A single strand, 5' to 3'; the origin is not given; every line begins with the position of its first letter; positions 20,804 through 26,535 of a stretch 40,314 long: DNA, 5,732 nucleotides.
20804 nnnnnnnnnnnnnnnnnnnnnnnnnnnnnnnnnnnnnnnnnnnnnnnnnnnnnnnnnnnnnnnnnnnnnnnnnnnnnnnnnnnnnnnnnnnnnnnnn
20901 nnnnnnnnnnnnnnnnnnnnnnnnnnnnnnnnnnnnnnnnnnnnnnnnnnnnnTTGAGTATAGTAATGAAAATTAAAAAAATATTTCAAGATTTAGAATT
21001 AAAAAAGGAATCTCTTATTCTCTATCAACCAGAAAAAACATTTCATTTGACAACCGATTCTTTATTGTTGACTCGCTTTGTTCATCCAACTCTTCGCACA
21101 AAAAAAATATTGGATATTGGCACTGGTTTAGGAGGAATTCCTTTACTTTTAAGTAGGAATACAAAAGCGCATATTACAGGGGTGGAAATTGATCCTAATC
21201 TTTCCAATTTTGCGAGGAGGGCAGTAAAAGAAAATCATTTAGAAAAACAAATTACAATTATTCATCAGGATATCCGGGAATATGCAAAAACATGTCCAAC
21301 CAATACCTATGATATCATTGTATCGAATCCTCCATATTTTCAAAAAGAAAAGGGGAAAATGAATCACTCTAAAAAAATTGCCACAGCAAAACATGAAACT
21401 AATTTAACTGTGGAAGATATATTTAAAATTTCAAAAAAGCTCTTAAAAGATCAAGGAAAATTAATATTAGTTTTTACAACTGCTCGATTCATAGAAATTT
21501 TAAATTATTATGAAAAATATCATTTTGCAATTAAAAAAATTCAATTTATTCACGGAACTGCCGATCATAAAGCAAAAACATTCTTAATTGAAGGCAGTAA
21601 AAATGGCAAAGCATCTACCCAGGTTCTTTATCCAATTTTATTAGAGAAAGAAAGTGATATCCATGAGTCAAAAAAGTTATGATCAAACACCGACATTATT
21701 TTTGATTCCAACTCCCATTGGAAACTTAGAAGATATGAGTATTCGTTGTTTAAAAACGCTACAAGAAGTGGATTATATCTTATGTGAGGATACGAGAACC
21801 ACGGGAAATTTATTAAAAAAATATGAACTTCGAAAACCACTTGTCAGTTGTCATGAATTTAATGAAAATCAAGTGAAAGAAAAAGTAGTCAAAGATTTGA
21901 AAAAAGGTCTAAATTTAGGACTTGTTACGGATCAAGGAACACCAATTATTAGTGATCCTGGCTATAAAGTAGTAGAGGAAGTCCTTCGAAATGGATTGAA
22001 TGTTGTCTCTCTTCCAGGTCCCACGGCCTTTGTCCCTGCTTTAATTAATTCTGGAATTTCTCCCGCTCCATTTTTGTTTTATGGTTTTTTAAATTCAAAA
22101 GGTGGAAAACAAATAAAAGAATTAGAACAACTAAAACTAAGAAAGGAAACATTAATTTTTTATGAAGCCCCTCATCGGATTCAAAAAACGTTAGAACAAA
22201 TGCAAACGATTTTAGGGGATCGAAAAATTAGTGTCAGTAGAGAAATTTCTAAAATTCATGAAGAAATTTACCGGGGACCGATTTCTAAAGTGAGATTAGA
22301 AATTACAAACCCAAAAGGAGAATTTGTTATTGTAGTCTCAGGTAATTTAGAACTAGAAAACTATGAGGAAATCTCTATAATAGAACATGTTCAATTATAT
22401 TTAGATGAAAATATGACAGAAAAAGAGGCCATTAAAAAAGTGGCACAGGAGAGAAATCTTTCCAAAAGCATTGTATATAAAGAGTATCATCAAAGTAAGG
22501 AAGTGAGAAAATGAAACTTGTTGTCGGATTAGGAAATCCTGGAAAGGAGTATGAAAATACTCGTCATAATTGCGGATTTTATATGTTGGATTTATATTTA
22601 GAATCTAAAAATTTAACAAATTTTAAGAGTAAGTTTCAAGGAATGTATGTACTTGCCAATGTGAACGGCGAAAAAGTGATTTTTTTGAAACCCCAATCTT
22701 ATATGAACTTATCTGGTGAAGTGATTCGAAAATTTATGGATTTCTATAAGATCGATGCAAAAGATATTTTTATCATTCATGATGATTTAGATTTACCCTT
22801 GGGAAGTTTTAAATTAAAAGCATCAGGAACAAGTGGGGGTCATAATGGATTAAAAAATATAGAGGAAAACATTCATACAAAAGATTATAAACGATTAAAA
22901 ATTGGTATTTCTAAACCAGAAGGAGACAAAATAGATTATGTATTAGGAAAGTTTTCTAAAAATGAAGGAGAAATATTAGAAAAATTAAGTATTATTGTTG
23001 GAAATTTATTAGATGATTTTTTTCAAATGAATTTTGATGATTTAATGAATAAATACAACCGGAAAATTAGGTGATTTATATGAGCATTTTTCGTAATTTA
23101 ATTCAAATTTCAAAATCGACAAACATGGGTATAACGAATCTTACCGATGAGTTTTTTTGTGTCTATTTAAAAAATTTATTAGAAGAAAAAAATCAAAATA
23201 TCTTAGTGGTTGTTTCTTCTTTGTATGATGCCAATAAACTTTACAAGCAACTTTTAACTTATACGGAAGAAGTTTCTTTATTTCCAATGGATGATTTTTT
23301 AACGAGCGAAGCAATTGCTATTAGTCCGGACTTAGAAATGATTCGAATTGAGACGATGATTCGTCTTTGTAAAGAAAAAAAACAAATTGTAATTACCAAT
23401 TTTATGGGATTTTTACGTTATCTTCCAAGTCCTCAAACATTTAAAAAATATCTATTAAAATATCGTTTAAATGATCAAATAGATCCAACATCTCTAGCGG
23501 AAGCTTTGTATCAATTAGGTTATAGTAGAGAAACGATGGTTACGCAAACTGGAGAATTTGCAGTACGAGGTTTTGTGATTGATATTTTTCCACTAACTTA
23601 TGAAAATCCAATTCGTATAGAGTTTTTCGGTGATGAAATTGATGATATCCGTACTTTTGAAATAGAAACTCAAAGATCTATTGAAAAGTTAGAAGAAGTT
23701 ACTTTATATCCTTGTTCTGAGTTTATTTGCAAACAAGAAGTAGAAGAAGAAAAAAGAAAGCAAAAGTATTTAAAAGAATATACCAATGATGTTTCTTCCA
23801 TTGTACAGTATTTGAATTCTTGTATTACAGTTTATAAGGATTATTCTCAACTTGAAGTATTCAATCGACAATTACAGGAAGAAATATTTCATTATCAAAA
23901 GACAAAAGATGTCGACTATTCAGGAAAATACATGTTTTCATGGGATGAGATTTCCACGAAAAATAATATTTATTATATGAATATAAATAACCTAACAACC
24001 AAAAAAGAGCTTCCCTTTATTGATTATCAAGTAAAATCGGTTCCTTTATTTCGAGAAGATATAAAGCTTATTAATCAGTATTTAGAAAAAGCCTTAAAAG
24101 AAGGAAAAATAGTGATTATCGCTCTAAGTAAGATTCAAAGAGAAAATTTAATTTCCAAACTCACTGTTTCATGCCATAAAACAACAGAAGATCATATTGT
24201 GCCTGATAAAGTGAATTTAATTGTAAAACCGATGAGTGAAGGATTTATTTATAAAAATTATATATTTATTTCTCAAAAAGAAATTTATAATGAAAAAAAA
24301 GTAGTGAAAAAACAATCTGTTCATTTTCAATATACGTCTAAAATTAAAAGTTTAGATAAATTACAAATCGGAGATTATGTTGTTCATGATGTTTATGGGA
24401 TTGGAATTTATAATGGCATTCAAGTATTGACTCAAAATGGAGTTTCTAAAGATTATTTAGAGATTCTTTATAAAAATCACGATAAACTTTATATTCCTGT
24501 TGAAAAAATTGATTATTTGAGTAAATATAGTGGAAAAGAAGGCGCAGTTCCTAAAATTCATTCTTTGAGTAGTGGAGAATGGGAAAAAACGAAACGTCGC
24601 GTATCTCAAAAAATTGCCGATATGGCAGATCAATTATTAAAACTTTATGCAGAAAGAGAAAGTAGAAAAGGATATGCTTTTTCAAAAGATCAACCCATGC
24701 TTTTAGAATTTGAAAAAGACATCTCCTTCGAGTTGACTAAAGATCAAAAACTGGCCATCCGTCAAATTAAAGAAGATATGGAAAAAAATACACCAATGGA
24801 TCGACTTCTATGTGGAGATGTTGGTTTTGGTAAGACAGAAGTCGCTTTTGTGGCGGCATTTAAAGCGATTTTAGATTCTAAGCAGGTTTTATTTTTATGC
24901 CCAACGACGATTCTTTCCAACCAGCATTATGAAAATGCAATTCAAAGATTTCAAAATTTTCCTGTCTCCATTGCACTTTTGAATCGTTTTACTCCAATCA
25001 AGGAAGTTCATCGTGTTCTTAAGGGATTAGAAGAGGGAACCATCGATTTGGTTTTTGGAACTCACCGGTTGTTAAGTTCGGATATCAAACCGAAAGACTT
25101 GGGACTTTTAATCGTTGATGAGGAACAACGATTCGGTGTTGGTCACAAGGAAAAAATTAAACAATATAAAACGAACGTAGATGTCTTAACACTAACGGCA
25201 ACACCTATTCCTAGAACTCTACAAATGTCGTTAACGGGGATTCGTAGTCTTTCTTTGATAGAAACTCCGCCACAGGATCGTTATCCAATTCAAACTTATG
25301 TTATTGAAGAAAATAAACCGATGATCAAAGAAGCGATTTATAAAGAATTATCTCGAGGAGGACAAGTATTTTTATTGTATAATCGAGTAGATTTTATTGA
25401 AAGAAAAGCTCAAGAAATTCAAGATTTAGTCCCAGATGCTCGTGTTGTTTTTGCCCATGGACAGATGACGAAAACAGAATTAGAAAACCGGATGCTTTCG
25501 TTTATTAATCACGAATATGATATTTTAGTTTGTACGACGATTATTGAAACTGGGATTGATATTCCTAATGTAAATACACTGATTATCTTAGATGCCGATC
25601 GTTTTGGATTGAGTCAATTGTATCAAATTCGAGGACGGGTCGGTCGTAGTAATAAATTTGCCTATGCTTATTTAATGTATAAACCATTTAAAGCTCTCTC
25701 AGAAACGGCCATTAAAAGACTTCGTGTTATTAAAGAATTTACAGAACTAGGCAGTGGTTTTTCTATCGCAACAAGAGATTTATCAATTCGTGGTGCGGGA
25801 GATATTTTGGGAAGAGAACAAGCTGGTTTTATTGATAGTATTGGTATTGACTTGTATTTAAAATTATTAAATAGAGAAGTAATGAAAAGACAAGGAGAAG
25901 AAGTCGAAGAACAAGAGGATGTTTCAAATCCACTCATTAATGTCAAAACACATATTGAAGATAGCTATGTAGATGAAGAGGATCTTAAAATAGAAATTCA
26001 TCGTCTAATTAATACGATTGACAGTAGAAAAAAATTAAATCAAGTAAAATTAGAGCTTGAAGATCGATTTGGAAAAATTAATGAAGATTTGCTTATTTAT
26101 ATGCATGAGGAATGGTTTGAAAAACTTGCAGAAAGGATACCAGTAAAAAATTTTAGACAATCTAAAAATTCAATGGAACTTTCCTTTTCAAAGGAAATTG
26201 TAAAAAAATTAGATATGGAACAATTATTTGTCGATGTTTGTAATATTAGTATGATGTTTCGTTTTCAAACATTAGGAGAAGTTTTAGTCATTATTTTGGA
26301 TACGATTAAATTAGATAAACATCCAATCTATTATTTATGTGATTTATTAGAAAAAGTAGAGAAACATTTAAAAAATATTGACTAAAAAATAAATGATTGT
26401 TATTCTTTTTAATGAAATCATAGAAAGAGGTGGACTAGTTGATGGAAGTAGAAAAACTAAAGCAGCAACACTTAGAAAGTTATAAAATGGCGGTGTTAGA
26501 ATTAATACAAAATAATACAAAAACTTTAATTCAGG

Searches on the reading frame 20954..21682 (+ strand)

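Call 29: search_protein_families(library=pfam, proteins=[window:20954-21682:+], max_evalue=0.001)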
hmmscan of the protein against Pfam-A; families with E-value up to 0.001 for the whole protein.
window:20954-21682:+ (242 aa): 16 families
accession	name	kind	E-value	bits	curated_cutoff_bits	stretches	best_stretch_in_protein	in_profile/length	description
PF05175.20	MTS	-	5.4e-16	59.1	23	1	37-175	22-141/170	Methyltransferase small domain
PF13649.12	Methyltransf_25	-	5.4e-10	40.3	27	1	52-125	1-71/97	Methyltransferase domain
PF07669.17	Eco57I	-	2e-08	35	25.3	1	72-191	32-154/171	Eco57I restriction-modification methylase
PF13847.12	Methyltransf_31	-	3e-08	33.9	27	1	50-171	5-108/145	Methyltransferase domain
PF08241.18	Methyltransf_11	-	2.5e-07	31.7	21.2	1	53-125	1-67/95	Methyltransferase domain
PF02527.21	GidB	-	2.9e-07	30.5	27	1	31-124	33-121/184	rRNA small subunit methyltransferase G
PF13489.12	Methyltransf_23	-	2.2e-06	27.9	27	1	39-125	13-88/164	Methyltransferase domain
PF02475.24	TRM5-TYW2_MTfase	-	2.5e-06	28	28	1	50-117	38-106/164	TRM5/TYW2 methyltransferase domain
PF05971.18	Methyltransf_10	-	2.5e-06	27.5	23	1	46-141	99-200/299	RNA methyltransferase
PF03602.21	Cons_hypoth95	-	8.6e-06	26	24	1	43-133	36-128/182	Conserved hypothetical protein 95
PF01170.24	UPF0020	-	1.3e-05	25.4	22.3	1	69-178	74-170/197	RMKL-like, methyltransferase domain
PF06325.19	PrmA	-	1.7e-05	24.9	22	1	39-125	152-233/296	Ribosomal protein L11 methyltransferase (PrmA)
PF01861.22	BpsA_C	-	1.7e-05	24.6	27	1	47-129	43-123/243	Branched-chain polyamine synthase A C-terminal domain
PF08242.18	Methyltransf_12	-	6.2e-05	24.1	30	1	53-125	1-72/98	Methyltransferase domain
PF02353.26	CMAS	-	7.9e-05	22.5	27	1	50-125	64-134/273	Mycolic acid cyclopropane synthetase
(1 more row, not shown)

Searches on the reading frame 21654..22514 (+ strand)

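Call 29: search_protein_families(library=pfam, proteins=[window:21654-22514:+], max_evalue=0.001)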
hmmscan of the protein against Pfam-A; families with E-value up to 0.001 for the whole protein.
window:21654-22514:+ (286 aa): 1 family
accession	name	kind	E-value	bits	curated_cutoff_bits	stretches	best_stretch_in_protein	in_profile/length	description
PF00590.25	TP_methylase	-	1.6e-26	94.1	27.8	1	14-212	1-210/212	Tetrapyrrole (Corrin/Porphyrin) Methylases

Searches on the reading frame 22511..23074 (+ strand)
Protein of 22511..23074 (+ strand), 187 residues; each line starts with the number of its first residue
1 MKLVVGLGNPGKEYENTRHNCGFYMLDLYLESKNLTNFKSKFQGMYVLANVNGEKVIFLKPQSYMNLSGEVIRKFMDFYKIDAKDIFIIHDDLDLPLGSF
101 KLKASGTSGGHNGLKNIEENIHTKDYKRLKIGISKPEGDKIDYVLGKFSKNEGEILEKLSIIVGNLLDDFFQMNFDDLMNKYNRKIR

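Call 29: search_protein_families(library=pfam, proteins=[window:22511-23074:+], max_evalue=0.001)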
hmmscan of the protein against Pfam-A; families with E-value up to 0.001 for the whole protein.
window:22511-23074:+ (187 aa): 1 family
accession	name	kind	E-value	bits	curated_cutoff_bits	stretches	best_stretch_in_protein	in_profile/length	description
PF01195.25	Pept_tRNA_hydro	-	7.8e-63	212.1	27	1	3-183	1-183/183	Peptidyl-tRNA hydrolase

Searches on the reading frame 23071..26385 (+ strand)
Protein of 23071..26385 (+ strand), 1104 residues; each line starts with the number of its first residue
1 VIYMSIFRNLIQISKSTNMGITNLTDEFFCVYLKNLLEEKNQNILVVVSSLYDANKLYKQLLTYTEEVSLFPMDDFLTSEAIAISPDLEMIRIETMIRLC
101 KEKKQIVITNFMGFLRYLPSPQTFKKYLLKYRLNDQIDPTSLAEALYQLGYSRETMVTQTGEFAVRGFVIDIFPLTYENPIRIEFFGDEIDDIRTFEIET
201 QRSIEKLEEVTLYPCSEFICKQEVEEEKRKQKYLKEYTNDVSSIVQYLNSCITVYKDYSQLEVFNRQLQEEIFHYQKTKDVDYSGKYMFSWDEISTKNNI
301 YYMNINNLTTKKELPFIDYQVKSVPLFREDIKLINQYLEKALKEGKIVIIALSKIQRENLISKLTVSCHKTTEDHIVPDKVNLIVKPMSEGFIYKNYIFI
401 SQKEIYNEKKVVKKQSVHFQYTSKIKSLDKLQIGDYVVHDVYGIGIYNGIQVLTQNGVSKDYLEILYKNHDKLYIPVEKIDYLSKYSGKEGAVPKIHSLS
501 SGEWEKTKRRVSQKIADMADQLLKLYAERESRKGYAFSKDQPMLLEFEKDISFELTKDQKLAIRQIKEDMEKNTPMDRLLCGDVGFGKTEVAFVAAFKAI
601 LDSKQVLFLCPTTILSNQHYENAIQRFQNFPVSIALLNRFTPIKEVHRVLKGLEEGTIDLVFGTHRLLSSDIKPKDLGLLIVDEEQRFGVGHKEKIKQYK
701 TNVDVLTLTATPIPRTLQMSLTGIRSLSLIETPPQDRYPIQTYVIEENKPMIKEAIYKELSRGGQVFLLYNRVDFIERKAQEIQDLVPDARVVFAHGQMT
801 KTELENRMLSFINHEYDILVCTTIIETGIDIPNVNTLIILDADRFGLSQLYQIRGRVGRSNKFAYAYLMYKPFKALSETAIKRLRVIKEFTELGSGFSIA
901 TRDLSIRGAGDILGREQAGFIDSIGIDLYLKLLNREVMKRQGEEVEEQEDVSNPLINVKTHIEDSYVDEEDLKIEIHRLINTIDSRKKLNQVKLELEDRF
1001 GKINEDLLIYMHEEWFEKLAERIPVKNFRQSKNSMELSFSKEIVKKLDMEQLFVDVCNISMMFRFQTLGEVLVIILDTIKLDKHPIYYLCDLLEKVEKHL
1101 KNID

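Call 29: search_protein_families(library=pfam, proteins=[window:23071-26385:+], max_evalue=0.001)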
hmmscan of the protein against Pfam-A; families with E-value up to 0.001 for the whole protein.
window:23071-26385:+ (1104 aa): 8 families
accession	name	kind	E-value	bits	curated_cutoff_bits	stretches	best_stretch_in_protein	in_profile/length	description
PF17757.6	UvrB_inter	-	1.3e-28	99.4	22.9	1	130-218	2-91/91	UvrB interaction domain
PF00270.35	DEAD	-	3.2e-23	82.7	26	1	556-718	1-165/167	DEAD/DEAH box helicase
PF00271.37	Helicase_C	-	1.5e-21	77.1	23.5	1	755-860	5-109/110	Helicase conserved C-terminal domain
PF02559.22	CarD_TRCF_RID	-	5.5e-17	62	23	1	431-487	1-57/57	CarD-like/TRCF RID domain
PF04851.21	ResIII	-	2.5e-12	47.4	22.5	1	553-712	2-162/164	Type III restriction enzyme, res subunit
PF03461.20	TRCF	-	7.8e-12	45.8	25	1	957-1042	2-87/95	TRCF domain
PF22590.2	Cas3-like_C_2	-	8.9e-05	23.2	27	1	763-861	2-105/106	CRISPR-associated nuclease/helicase Cas3, C-terminal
PF11325.14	DUF3127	-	0.00071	20.2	27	0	154-201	13-59/85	Domain of unknown function (DUF3127)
